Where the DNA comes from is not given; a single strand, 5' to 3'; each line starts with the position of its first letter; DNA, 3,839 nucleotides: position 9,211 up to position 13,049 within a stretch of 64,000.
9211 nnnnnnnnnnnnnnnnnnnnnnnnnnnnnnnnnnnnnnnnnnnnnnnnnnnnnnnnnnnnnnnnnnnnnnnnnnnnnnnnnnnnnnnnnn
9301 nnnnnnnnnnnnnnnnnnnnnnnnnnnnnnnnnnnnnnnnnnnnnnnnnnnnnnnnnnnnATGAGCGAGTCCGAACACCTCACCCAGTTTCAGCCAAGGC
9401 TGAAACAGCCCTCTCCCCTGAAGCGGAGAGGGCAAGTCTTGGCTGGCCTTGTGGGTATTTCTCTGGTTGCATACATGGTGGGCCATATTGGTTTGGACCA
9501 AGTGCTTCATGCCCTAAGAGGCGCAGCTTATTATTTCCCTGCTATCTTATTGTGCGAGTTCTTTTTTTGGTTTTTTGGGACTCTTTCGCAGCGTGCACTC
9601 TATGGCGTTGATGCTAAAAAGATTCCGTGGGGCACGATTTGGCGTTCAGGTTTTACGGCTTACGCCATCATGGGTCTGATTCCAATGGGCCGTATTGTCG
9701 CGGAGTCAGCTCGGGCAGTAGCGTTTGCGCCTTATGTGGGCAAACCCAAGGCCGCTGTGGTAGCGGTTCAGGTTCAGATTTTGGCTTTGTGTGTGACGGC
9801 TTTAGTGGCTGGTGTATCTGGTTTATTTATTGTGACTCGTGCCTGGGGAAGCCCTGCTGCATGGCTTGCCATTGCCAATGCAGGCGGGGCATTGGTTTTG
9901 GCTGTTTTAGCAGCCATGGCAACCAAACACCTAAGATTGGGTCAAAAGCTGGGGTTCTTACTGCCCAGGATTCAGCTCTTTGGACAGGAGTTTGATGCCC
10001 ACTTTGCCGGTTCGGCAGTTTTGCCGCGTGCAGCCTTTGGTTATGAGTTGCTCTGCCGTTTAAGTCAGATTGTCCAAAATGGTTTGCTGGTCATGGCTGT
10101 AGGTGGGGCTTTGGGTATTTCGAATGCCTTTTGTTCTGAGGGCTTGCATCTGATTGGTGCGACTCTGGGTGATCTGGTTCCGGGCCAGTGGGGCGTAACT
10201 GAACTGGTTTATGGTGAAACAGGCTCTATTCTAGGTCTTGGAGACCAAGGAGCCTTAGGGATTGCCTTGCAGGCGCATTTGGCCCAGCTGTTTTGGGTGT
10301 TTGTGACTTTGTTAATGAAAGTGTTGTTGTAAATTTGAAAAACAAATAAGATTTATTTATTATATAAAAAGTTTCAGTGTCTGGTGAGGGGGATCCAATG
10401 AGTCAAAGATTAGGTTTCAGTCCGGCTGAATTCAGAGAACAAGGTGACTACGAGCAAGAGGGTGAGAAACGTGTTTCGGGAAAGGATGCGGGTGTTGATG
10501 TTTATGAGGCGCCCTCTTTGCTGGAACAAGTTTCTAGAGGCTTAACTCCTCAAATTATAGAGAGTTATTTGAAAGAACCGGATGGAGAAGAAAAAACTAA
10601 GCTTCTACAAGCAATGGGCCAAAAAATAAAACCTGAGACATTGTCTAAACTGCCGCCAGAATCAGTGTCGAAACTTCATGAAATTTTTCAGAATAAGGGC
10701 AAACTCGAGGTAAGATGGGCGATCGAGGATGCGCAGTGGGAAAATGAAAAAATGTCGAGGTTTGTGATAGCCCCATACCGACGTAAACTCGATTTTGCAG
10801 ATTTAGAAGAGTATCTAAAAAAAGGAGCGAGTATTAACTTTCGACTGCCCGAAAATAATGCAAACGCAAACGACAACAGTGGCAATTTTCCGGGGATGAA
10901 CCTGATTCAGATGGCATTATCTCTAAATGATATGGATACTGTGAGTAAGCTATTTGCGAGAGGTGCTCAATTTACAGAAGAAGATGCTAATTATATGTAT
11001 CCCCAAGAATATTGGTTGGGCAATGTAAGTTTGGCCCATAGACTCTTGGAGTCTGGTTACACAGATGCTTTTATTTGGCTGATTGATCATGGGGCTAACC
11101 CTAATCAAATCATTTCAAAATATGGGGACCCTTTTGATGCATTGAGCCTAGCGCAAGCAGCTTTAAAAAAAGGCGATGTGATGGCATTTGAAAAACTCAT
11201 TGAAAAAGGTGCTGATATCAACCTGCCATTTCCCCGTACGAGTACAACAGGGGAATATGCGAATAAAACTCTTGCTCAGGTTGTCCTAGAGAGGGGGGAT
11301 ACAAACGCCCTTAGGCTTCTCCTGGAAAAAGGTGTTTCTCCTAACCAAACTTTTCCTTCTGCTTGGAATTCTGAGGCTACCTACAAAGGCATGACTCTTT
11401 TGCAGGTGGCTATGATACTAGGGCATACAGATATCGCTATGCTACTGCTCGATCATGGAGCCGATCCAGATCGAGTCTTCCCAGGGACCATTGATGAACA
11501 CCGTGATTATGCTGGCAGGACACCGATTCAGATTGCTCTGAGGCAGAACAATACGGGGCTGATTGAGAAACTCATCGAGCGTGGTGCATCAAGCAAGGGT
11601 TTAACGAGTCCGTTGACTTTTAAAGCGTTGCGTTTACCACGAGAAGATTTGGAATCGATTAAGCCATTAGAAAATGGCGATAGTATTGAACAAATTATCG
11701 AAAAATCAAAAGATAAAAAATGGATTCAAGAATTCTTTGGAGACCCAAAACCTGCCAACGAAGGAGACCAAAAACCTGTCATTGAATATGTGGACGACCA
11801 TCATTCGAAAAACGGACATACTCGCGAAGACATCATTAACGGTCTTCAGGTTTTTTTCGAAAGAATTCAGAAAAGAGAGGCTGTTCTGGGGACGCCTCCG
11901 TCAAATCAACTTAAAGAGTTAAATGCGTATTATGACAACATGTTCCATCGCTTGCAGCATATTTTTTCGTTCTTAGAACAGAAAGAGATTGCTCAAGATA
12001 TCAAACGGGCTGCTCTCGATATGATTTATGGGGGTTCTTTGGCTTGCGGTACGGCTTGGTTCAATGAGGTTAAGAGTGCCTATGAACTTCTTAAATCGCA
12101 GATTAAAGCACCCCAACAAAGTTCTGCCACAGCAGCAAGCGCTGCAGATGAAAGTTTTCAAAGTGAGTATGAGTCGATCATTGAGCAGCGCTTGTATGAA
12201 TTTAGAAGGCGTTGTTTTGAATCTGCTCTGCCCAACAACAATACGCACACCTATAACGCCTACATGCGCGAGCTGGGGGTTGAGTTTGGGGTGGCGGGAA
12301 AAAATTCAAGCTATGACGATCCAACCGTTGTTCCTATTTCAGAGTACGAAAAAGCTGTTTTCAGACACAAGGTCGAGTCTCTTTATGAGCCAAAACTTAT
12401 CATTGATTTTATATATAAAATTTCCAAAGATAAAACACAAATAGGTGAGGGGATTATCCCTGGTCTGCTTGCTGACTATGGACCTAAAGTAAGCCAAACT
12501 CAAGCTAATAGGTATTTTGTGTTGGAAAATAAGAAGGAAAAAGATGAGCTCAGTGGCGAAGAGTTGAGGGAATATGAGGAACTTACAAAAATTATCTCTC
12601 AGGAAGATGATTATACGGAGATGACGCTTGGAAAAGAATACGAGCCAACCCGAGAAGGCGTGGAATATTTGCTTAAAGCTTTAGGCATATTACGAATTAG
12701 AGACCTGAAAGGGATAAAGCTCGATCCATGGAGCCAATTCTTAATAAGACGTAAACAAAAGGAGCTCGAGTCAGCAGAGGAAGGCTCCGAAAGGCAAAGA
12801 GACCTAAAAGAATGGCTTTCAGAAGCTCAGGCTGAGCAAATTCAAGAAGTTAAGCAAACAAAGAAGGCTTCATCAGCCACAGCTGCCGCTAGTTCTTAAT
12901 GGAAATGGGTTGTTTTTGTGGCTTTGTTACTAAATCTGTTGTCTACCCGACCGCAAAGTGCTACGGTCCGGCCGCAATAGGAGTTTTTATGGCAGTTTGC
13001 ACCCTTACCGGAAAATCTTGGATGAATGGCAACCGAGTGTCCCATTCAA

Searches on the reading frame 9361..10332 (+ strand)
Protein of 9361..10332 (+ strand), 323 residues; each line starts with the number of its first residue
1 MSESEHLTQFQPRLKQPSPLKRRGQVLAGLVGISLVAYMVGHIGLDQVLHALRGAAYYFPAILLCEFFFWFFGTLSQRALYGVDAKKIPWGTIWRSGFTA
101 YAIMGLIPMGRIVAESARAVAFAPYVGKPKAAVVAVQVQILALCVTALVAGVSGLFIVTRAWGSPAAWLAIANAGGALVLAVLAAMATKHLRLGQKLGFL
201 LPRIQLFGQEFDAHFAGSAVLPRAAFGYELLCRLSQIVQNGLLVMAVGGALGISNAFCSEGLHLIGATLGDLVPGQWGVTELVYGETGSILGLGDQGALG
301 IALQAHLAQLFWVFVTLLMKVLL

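Call 50: search_protein_families(library=pfam, proteins=[window:9361-10332:+], max_evalue=0.00001)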
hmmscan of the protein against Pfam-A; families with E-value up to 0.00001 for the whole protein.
window:9361-10332:+ (323 aa): 1 family
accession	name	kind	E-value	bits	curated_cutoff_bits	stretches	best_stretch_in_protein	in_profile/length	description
PF03706.18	LPG_synthase_TM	-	3.5e-09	37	33.4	1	26-313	2-298/302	Lysylphosphatidylglycerol synthase TM region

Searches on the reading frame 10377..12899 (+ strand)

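Call 50: search_protein_families(library=pfam, proteins=[window:10377-12899:+], max_evalue=0.00001)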
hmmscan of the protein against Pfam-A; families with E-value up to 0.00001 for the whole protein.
window:10377-12899:+ (840 aa): 4 families
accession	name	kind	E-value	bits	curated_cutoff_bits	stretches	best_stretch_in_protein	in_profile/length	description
PF12796.13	Ank_2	-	4.8e-19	69.1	27.3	2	306-405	7-85/90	Ankyrin repeats (3 copies)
PF13637.12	Ank_4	-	1.9e-15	57.1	22.7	1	343-400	2-50/50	Ankyrin repeats (many copies)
PF00023.36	Ank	-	6.3e-15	54.9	21.1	0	338-366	2-30/33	Ankyrin repeat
PF13606.12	Ank_3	-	1.2e-12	47.1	22.3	0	338-365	2-29/30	Ankyrin repeat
